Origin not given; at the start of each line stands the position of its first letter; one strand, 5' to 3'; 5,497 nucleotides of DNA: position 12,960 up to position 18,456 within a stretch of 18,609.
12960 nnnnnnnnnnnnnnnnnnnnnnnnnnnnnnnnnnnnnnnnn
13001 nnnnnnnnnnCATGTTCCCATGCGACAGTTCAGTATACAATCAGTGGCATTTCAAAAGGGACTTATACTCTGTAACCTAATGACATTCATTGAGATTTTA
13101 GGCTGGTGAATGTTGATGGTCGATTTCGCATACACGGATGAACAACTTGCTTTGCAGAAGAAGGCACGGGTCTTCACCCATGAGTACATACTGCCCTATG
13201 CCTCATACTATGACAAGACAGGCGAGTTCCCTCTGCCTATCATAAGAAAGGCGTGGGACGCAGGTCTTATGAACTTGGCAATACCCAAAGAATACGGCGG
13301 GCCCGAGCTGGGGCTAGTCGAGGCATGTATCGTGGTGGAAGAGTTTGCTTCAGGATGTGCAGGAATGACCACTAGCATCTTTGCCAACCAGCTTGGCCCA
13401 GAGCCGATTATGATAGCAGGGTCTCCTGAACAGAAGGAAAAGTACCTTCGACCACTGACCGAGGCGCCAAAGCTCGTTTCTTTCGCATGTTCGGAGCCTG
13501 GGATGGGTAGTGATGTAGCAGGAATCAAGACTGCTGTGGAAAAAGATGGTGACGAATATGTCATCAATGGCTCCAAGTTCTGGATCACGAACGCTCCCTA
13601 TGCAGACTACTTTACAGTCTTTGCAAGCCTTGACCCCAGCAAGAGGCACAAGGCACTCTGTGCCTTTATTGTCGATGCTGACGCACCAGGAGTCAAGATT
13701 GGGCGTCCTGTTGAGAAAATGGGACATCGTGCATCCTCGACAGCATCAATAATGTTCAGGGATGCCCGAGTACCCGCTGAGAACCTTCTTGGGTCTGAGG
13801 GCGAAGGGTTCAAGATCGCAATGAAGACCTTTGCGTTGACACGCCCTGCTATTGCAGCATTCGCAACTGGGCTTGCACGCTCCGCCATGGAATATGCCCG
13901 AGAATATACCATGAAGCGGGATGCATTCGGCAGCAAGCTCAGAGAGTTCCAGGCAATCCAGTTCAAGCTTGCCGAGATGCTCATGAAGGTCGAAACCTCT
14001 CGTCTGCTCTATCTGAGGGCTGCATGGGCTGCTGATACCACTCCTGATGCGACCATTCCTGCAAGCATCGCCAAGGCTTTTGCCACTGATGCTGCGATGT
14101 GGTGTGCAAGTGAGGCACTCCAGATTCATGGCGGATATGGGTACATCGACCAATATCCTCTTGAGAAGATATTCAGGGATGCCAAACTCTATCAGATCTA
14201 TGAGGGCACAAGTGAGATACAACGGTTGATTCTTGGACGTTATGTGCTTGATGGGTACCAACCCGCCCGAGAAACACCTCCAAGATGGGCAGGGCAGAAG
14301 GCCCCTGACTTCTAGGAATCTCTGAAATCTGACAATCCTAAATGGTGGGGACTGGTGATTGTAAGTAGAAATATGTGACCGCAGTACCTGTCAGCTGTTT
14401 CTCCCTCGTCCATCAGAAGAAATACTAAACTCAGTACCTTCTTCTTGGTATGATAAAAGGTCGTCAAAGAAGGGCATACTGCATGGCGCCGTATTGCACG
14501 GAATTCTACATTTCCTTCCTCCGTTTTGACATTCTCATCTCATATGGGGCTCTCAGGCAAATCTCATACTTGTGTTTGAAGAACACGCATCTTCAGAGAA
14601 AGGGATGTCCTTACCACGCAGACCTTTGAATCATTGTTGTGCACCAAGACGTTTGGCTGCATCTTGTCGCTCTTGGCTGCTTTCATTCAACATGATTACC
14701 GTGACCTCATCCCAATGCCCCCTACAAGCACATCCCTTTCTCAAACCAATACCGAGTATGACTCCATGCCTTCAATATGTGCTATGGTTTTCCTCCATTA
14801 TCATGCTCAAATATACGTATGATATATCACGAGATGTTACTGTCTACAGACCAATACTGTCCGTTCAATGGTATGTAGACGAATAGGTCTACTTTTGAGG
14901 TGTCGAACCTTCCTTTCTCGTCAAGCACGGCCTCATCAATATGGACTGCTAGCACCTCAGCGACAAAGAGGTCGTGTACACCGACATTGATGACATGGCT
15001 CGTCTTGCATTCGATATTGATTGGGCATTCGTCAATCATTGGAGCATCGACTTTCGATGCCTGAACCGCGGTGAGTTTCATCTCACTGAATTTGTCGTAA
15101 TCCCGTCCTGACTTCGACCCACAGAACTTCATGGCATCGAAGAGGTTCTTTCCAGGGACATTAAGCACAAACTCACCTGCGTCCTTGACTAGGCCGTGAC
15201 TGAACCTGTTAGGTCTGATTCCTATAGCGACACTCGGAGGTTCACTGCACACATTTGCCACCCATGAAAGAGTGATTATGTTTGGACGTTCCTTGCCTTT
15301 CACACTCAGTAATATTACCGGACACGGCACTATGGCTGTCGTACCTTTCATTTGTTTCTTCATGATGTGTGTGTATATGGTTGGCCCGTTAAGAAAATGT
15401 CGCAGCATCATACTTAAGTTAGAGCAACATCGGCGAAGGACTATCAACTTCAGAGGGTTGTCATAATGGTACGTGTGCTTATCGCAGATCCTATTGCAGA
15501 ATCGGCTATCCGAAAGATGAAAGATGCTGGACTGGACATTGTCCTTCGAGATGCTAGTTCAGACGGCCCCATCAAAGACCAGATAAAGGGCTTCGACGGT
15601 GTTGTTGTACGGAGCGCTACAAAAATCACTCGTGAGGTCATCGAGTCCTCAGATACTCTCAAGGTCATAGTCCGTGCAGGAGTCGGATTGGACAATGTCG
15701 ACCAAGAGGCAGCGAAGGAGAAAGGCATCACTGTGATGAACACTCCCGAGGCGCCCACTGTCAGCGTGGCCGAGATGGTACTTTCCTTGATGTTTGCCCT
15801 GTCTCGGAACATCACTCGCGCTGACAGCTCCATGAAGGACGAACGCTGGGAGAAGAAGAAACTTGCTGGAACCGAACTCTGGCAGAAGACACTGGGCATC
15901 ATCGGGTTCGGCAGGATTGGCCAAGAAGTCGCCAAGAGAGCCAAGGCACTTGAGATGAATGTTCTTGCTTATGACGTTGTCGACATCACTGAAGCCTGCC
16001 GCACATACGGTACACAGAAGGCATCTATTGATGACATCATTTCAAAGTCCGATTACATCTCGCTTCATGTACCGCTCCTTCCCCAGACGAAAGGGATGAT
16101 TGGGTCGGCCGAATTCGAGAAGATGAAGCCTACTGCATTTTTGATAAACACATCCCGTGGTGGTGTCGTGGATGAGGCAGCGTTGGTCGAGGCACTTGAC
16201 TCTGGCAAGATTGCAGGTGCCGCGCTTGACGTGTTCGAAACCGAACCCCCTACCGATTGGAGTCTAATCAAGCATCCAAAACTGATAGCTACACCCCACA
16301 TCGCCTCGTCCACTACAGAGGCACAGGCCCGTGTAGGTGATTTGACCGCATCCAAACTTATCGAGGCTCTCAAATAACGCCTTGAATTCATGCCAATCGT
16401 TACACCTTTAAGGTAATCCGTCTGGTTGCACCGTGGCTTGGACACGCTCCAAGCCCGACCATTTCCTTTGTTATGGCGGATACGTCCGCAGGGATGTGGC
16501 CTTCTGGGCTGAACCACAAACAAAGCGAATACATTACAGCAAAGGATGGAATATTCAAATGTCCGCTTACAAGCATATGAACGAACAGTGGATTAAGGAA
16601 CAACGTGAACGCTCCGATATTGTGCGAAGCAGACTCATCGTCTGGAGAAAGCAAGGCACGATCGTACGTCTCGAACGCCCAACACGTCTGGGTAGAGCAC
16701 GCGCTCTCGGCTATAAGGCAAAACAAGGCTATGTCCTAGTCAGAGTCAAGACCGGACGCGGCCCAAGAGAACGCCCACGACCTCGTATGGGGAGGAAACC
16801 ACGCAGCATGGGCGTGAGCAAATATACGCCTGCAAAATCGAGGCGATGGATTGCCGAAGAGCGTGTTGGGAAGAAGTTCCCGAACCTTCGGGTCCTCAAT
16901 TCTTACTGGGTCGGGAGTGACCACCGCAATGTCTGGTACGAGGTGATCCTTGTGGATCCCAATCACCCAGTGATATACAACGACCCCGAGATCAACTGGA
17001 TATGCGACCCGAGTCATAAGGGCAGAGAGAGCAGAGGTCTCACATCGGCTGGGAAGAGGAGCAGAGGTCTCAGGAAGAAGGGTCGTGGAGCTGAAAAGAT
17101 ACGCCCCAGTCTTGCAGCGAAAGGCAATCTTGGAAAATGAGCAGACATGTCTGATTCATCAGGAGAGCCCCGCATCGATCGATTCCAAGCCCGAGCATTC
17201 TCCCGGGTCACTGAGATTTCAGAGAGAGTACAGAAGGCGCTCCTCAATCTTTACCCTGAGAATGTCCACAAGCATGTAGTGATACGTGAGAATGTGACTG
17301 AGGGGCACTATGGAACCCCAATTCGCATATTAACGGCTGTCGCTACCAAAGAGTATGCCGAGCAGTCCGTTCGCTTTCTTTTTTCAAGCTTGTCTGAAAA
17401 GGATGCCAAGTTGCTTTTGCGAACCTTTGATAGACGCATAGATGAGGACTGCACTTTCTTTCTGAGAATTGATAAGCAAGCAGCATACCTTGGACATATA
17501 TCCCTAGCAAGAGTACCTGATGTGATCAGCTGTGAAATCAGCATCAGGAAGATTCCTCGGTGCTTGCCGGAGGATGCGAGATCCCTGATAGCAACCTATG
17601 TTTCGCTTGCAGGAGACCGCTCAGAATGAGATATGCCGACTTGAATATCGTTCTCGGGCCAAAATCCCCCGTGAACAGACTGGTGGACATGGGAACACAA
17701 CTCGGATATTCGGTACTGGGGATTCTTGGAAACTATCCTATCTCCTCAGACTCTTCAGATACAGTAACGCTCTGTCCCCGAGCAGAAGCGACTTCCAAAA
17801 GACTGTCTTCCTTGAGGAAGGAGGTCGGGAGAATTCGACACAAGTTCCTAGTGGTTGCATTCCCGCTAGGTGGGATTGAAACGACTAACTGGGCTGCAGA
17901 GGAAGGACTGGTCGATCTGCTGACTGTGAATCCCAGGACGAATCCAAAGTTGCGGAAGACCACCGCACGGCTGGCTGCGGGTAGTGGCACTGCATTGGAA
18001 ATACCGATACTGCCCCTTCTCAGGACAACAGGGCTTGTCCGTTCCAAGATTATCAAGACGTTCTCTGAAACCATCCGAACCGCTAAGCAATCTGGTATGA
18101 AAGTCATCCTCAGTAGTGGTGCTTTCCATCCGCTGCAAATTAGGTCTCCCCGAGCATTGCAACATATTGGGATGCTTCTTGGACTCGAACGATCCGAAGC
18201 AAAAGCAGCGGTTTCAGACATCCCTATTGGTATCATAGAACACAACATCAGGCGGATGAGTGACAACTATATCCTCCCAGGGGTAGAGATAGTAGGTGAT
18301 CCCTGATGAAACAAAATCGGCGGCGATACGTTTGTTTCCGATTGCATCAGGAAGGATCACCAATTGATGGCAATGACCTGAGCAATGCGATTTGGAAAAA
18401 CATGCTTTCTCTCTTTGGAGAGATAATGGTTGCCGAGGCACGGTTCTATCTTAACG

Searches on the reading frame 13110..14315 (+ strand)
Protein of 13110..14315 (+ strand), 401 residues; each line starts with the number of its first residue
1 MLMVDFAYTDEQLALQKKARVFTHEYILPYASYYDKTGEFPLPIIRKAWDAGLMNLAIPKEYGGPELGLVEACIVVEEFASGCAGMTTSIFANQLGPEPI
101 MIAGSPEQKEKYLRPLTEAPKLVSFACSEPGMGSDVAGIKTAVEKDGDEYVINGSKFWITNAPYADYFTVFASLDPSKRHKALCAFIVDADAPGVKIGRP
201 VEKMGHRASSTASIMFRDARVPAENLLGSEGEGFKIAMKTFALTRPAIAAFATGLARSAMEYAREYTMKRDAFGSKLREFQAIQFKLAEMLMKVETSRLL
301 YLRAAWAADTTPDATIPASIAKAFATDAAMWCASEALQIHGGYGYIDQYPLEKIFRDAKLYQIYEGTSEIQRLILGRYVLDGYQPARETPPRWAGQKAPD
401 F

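Call 5: search_protein_families(library=pfam, proteins=[window:13110-14315:+], max_evalue=0.01)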
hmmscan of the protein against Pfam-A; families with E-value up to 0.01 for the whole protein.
window:13110-14315:+ (401 aa): 6 families
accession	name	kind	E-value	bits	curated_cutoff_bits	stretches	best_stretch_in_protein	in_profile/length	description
PF00441.29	Acyl-CoA_dh_1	-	6.8e-50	169.5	22.4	1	231-379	1-149/150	Acyl-CoA dehydrogenase, C-terminal domain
PF02771.21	Acyl-CoA_dh_N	-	9.8e-30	103.7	22.9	1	9-117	1-110/113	Acyl-CoA dehydrogenase, N-terminal domain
PF02770.24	Acyl-CoA_dh_M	-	1.1e-26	93.2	33.3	1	124-218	1-96/97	Acyl-CoA dehydrogenase, middle domain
PF08028.16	Acyl-CoA_dh_2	-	1.2e-21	77.9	22.7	1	248-368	3-133/134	Acyl-CoA dehydrogenase, C-terminal domain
PF11794.13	HpaB_N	-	7.7e-06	26.1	35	1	143-197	171-227/270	4-hydroxyphenylacetate 3-hydroxylase N terminal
PF22924.1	ACOX_C_alpha1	-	8.2e-05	22.9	27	1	307-379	96-168/169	Acyl-CoA oxidase, C-alpha1 domain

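Call 76: search_protein_families(library=ncbifam, proteins=[window:13110-14315:+], max_evalue=1e-20)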
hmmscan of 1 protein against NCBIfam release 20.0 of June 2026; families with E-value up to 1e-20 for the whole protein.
window:13110-14315:+ (401 aa): 19 families
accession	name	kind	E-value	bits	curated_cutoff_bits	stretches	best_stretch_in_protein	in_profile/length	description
NF042972.1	AcrlCoAredClosAcrC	equivalog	2.5e-107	358.8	640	1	5-380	2-377/378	acryloyl-CoA reductase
NF043006.1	CyhCrbnylCoADH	equivalog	7.4e-103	344.5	650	1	11-380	7-376/380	cyclohexane-1-carbonyl-CoA dehydrogenase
NF058590.1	AcCoDHFadEBacil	equivalog_domain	1.4e-82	278.1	600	1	7-298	20-310/586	acyl-CoA dehydrogenase FadE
NF045552.1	GlutCoADH_Des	equivalog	1.9e-82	277.5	470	1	5-376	2-376/387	glutaryl-CoA dehydrogenase Acd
NF042439.1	SulpropCoADesulf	equivalog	1.1e-72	244.9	600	1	16-382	1-373/379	3-sulfinopropanoyl-CoA desulfinase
NF008997.0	PRK12341.1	equivalog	9.1e-68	229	537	1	5-384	2-381/382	acyl-CoA dehydrogenase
NF045652.1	ProlPCPDhRedW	equivalog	3.4e-66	223.6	650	1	47-374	39-368/376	L-prolyl-[peptidyl-carrier protein] dehydrogenase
NF053553.1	prodigi_MBC_PigA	equivalog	2.6e-64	217.7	500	1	5-377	2-377/381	prodigiosin MBC biosynthesis dehydrogenase PigA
TIGR03207.1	cyc_hxne_CoA_dh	equivalog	2.2e-57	194.5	575.35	1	10-377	3-369/372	cyclohexanecarboxyl-CoA dehydrogenase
NF002885.1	PRK03354.1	equivalog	1.3e-56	192.3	540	1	5-383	2-377/378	crotonobetainyl-CoA dehydrogenase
NF052270.1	Staph_DH_FadE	equivalog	4.7e-47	160.6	600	1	94-379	111-393/400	acyl-CoA dehydrogenase FadE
NF049984.1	Rv1679_FadE16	equivalog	3.4e-37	128.6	600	1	31-370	16-356/371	Rv1679 family acyl-CoA dehydrogenase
TIGR03204.1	pimC_large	equivalog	1.7e-30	106.2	623.85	1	57-304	58-301/395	pimeloyl-CoA dehydrogenase large subunit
TIGR04022.1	sulfur_SfnB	equivalog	2.2e-29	102.5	430.9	1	19-388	14-388/391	SfnB family sulfur acquisition oxidoreductase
TIGR03203.1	pimD_small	equivalog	1.3e-27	96.9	652.7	1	33-356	31-353/378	pimeloyl-CoA dehydrogenase small subunit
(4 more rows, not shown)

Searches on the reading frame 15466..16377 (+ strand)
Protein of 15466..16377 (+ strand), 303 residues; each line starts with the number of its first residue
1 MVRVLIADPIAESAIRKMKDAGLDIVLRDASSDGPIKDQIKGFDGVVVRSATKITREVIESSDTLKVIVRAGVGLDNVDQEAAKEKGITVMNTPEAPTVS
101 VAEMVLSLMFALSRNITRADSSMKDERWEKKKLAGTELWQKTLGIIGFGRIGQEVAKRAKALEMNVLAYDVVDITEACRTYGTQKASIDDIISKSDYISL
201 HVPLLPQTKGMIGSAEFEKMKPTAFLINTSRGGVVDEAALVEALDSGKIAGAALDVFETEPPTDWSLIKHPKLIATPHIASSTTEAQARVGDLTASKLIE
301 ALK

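Call 5: search_protein_families(library=pfam, proteins=[window:15466-16377:+], max_evalue=0.01)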
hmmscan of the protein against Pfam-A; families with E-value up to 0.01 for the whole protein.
window:15466-16377:+ (303 aa): 5 families
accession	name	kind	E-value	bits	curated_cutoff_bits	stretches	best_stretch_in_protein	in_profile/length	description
PF02826.25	2-Hacid_dh_C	-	6.3e-66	221.6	25.1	1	106-280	1-178/178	D-isomer specific 2-hydroxyacid dehydrogenase, NAD binding domain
PF00389.36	2-Hacid_dh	-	4.9e-33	114.1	24.6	1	4-303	1-125/134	D-isomer specific 2-hydroxyacid dehydrogenase, catalytic domain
PF03446.21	NAD_binding_2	-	5.5e-05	23.7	21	1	143-245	2-108/161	NAD binding domain of 6-phosphogluconate dehydrogenase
PF07991.19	KARI_N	-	0.0017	18.4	20.6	0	139-203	3-69/165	Acetohydroxy acid isomeroreductase, NADPH-binding domain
PF01565.28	FAD_binding_4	-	0.002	18.3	26.4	1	13-101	15-100/139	FAD binding domain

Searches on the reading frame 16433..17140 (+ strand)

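Call 5: search_protein_families(library=pfam, proteins=[window:16433-17140:+], max_evalue=0.01)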
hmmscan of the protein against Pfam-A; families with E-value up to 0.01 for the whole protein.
window:16433-17140:+ (235 aa): 1 family
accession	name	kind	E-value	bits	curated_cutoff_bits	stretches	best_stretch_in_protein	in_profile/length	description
PF00827.22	Ribosomal_L15e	-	1.2e-75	253.8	27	1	44-229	1-190/191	Ribosomal L15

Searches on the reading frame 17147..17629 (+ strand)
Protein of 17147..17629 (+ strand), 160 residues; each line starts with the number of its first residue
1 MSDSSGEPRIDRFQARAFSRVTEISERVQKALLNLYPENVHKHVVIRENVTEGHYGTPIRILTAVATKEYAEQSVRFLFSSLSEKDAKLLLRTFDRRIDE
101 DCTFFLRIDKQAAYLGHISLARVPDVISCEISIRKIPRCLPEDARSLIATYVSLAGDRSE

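Call 5: search_protein_families(library=pfam, proteins=[window:17147-17629:+], max_evalue=0.01)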
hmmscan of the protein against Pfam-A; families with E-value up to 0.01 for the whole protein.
window:17147-17629:+ (160 aa): 1 family
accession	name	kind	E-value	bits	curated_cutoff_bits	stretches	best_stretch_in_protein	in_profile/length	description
PF01877.22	RNA_binding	-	6.3e-31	107.6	26.9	1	14-132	3-119/120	RNA binding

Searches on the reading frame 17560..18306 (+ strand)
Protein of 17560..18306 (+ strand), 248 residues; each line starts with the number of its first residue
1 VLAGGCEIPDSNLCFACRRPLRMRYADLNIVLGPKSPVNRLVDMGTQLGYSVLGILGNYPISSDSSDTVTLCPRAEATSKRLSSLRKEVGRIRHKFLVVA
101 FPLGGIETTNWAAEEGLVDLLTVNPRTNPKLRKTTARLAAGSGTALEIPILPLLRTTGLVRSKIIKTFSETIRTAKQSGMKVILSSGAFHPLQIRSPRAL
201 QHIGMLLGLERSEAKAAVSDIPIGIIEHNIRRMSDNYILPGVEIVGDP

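Call 6: search_protein_families(library=pfam, proteins=[window:17560-18306:+], max_evalue=0.01)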
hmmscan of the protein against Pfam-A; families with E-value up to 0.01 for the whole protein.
window:17560-18306:+ (248 aa): 1 family
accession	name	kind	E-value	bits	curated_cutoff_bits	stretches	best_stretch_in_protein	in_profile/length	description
PF01876.22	RNase_P_p30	-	1.2e-23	84.2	35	1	69-219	63-212/214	RNase P subunit p30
